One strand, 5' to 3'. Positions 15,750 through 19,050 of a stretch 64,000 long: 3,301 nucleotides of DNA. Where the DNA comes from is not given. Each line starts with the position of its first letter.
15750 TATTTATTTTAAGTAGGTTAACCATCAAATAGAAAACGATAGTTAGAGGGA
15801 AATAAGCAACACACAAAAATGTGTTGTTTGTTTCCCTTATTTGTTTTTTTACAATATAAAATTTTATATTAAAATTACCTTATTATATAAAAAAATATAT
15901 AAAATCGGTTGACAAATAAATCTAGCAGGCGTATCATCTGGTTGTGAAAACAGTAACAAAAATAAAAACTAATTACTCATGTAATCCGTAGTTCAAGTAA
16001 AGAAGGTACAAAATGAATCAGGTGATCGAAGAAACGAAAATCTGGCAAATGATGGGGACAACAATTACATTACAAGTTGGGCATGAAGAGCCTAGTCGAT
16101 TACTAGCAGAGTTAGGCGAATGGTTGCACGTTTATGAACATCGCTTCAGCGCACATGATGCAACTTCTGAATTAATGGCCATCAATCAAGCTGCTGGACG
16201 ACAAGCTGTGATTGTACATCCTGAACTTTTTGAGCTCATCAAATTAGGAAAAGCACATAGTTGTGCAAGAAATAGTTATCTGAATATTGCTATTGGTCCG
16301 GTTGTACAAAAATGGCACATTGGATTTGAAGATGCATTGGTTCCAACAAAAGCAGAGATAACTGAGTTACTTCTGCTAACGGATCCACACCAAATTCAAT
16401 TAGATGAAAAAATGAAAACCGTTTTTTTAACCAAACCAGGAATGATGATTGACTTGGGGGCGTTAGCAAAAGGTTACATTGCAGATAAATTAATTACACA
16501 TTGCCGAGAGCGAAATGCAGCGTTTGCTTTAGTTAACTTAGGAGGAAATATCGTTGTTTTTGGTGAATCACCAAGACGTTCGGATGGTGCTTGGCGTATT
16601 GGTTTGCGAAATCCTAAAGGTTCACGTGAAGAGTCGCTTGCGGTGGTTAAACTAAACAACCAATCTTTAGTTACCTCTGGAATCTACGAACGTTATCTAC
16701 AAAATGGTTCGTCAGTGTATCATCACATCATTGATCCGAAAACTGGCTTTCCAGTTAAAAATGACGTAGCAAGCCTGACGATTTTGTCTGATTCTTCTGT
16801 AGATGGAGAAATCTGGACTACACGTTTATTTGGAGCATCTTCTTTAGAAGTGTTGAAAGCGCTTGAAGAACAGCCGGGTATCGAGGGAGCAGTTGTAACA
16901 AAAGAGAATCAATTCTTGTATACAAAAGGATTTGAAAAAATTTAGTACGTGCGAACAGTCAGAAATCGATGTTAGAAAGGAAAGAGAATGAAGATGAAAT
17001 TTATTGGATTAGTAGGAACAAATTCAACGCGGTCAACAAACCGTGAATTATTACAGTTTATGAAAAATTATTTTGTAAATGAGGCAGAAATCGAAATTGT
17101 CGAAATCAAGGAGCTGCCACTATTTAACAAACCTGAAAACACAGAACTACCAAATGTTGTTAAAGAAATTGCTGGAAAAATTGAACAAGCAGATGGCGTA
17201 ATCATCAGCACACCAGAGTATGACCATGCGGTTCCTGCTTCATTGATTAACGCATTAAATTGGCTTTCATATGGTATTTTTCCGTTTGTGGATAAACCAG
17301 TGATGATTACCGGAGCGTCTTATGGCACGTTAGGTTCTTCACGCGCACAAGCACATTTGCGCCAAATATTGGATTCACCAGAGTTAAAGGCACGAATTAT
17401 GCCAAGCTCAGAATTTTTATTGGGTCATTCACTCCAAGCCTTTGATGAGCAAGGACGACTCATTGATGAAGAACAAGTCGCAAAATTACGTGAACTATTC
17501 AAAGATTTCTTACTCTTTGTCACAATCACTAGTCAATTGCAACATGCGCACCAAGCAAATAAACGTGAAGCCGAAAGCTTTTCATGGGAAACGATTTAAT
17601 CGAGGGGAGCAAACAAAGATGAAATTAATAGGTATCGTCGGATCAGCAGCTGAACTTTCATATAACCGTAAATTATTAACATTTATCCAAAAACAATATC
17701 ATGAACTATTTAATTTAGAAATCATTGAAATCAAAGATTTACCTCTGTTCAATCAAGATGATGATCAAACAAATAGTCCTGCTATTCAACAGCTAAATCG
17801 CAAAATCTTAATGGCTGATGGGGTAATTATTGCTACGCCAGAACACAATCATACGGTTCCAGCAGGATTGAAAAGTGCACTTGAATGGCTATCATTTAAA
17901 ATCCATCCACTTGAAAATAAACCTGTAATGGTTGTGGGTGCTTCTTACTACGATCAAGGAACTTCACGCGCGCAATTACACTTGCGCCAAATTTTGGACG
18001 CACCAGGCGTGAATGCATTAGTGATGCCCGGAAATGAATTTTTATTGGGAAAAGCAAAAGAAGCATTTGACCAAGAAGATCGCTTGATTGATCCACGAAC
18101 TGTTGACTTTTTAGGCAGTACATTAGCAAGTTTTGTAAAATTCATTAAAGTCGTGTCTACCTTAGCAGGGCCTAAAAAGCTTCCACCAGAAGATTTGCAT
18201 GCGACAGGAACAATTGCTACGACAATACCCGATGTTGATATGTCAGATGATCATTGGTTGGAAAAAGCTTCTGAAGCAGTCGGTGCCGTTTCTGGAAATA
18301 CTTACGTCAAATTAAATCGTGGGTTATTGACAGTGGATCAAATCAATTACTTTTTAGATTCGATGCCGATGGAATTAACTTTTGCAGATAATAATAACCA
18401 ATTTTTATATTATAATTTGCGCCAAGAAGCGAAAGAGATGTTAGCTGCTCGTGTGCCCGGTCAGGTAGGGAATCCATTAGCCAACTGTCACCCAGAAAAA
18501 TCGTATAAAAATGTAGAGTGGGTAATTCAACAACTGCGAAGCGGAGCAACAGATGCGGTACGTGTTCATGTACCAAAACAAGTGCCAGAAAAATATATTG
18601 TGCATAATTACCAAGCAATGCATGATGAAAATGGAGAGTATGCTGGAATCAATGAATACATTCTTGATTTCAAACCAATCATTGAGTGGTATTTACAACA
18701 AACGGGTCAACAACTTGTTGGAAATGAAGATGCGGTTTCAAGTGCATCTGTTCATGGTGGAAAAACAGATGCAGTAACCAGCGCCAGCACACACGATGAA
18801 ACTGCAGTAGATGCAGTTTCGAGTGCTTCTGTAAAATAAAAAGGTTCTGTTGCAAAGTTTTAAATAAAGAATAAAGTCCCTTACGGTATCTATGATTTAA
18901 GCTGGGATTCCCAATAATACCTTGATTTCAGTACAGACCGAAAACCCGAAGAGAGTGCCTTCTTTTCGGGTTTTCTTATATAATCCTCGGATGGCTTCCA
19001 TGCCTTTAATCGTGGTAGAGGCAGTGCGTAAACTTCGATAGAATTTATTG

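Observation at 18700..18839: Three tandem DAV[ST]SAS motifs at the C-terminus of the FMN-reductase/DUF438 fusion look like ApbE flavinylation sites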

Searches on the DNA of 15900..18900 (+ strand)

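Call 6: search_dna_similar(query=window:15900-18900:+, collection=plasmids, mode=near, max_rows=25)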
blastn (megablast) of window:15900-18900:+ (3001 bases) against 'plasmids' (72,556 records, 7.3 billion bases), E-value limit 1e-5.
Records with a match: 1823; places in all: 6959; records where one place covers at least 80% of the query: 94.
Best place of each record, by identity: >=99% 96; 95-99% 1555; 90-95% 171; 80-90% 1.
By first word of the organism name: Enterococcus 1501; Lactococcus 182; Staphylococcus 23; Ligilactobacillus 20; Listeria 20; Streptococcus 19; Vagococcus 15; Tetragenococcus 12; Latilactobacillus 8; Pediococcus 5; and 10 more.
By predicted mobility (MOB-suite, as given by PLSDB): mobilizable 728; non-mobilizable 664; conjugative 431.
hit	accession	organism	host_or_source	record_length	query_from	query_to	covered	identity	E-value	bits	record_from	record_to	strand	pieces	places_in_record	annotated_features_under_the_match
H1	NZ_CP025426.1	Enterococcus faecium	WGS,fodder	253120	1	3001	100%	100.0%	0e+0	5542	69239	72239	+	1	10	NAD(P)H-dependent oxidoreductase | FAD:protein FMN transferase | NADPH-dependent FMN reductase | IS6-like element IS1216 family transposase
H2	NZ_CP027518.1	Enterococcus faecium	Homo sapiens,blood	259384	1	3001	100%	100.0%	0e+0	5542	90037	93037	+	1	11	NAD(P)H-dependent oxidoreductase | FAD:protein FMN transferase | NADPH-dependent FMN reductase | IS6-like element IS1216 family transposase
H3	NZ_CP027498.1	Enterococcus faecium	Homo sapiens,not_blood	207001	1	3001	100%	100.0%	0e+0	5542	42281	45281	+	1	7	NAD(P)H-dependent oxidoreductase | FAD:protein FMN transferase | NADPH-dependent FMN reductase | IS6-like element IS1216 family transposase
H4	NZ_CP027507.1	Enterococcus faecium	Homo sapiens,not_blood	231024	1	3001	100%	100.0%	0e+0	5542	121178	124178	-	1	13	NAD(P)H-dependent oxidoreductase | FAD:protein FMN transferase | NADPH-dependent FMN reductase | IS6-like element IS1216 family transposase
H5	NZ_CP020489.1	Enterococcus faecium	Homo sapiens,human,urine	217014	1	3001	100%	100.0%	0e+0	5542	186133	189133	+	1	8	NAD(P)H-dependent oxidoreductase | FAD:protein FMN transferase | NADPH-dependent FMN reductase | IS6-like element IS1216 family transposase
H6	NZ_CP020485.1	Enterococcus faecium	Homo sapiens,human,urine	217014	1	3001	100%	100.0%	0e+0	5542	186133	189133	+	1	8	NAD(P)H-dependent oxidoreductase | FAD:protein FMN transferase | NADPH-dependent FMN reductase | IS6-like element IS1216 family transposase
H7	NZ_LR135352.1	Enterococcus faecium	-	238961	1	3001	100%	100.0%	0e+0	5542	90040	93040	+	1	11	NAD(P)H-dependent oxidoreductase | FAD:protein FMN transferase | NADPH-dependent FMN reductase | IS6-like element IS1216 family transposase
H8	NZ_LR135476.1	Enterococcus faecium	-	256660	1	3001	100%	100.0%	0e+0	5542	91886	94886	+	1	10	NAD(P)H-dependent oxidoreductase | FAD:protein FMN transferase | NADPH-dependent FMN reductase | IS6-like element IS1216 family transposase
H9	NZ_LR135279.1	Enterococcus faecium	-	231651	1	3001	100%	100.0%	0e+0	5542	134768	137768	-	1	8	NAD(P)H-dependent oxidoreductase | FAD:protein FMN transferase | NADPH-dependent FMN reductase | IS6-like element IS1216 family transposase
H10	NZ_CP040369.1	Enterococcus faecium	Homo sapiens,Pus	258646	1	3001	100%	100.0%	0e+0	5542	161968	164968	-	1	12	NAD(P)H-dependent oxidoreductase | FAD:protein FMN transferase | NADPH-dependent FMN reductase | IS6-like element IS1216 family transposase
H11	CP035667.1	Enterococcus faecium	Homo sapiens,isolate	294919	1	3001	100%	100.0%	0e+0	5542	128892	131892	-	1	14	NAD(P)H-dependent oxidoreductase (x2) | FAD:protein FMN transferase | IS6-like element IS1216 family transposase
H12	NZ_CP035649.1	Enterococcus faecium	Homo sapiens,isolate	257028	1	3001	100%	100.0%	0e+0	5542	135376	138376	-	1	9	NAD(P)H-dependent oxidoreductase | FAD:protein FMN transferase | NADPH-dependent FMN reductase | IS6-like element IS1216 family transposase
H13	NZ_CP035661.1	Enterococcus faecium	Homo sapiens,isolate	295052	1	3001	100%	100.0%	0e+0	5542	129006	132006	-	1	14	NAD(P)H-dependent oxidoreductase | FAD:protein FMN transferase | NADPH-dependent FMN reductase | IS6-like element IS1216 family transposase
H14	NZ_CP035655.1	Enterococcus faecium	Homo sapiens,isolate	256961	1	3001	100%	100.0%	0e+0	5542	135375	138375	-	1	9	NAD(P)H-dependent oxidoreductase | FAD:protein FMN transferase | NADPH-dependent FMN reductase | IS6-like element IS1216 family transposase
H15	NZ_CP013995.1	Enterococcus faecium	Homo sapiens,feces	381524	1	3001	100%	100.0%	0e+0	5542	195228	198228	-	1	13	NAD(P)H-dependent oxidoreductase | FAD:protein FMN transferase | NADPH-dependent FMN reductase | IS6-like element IS1216 family transposase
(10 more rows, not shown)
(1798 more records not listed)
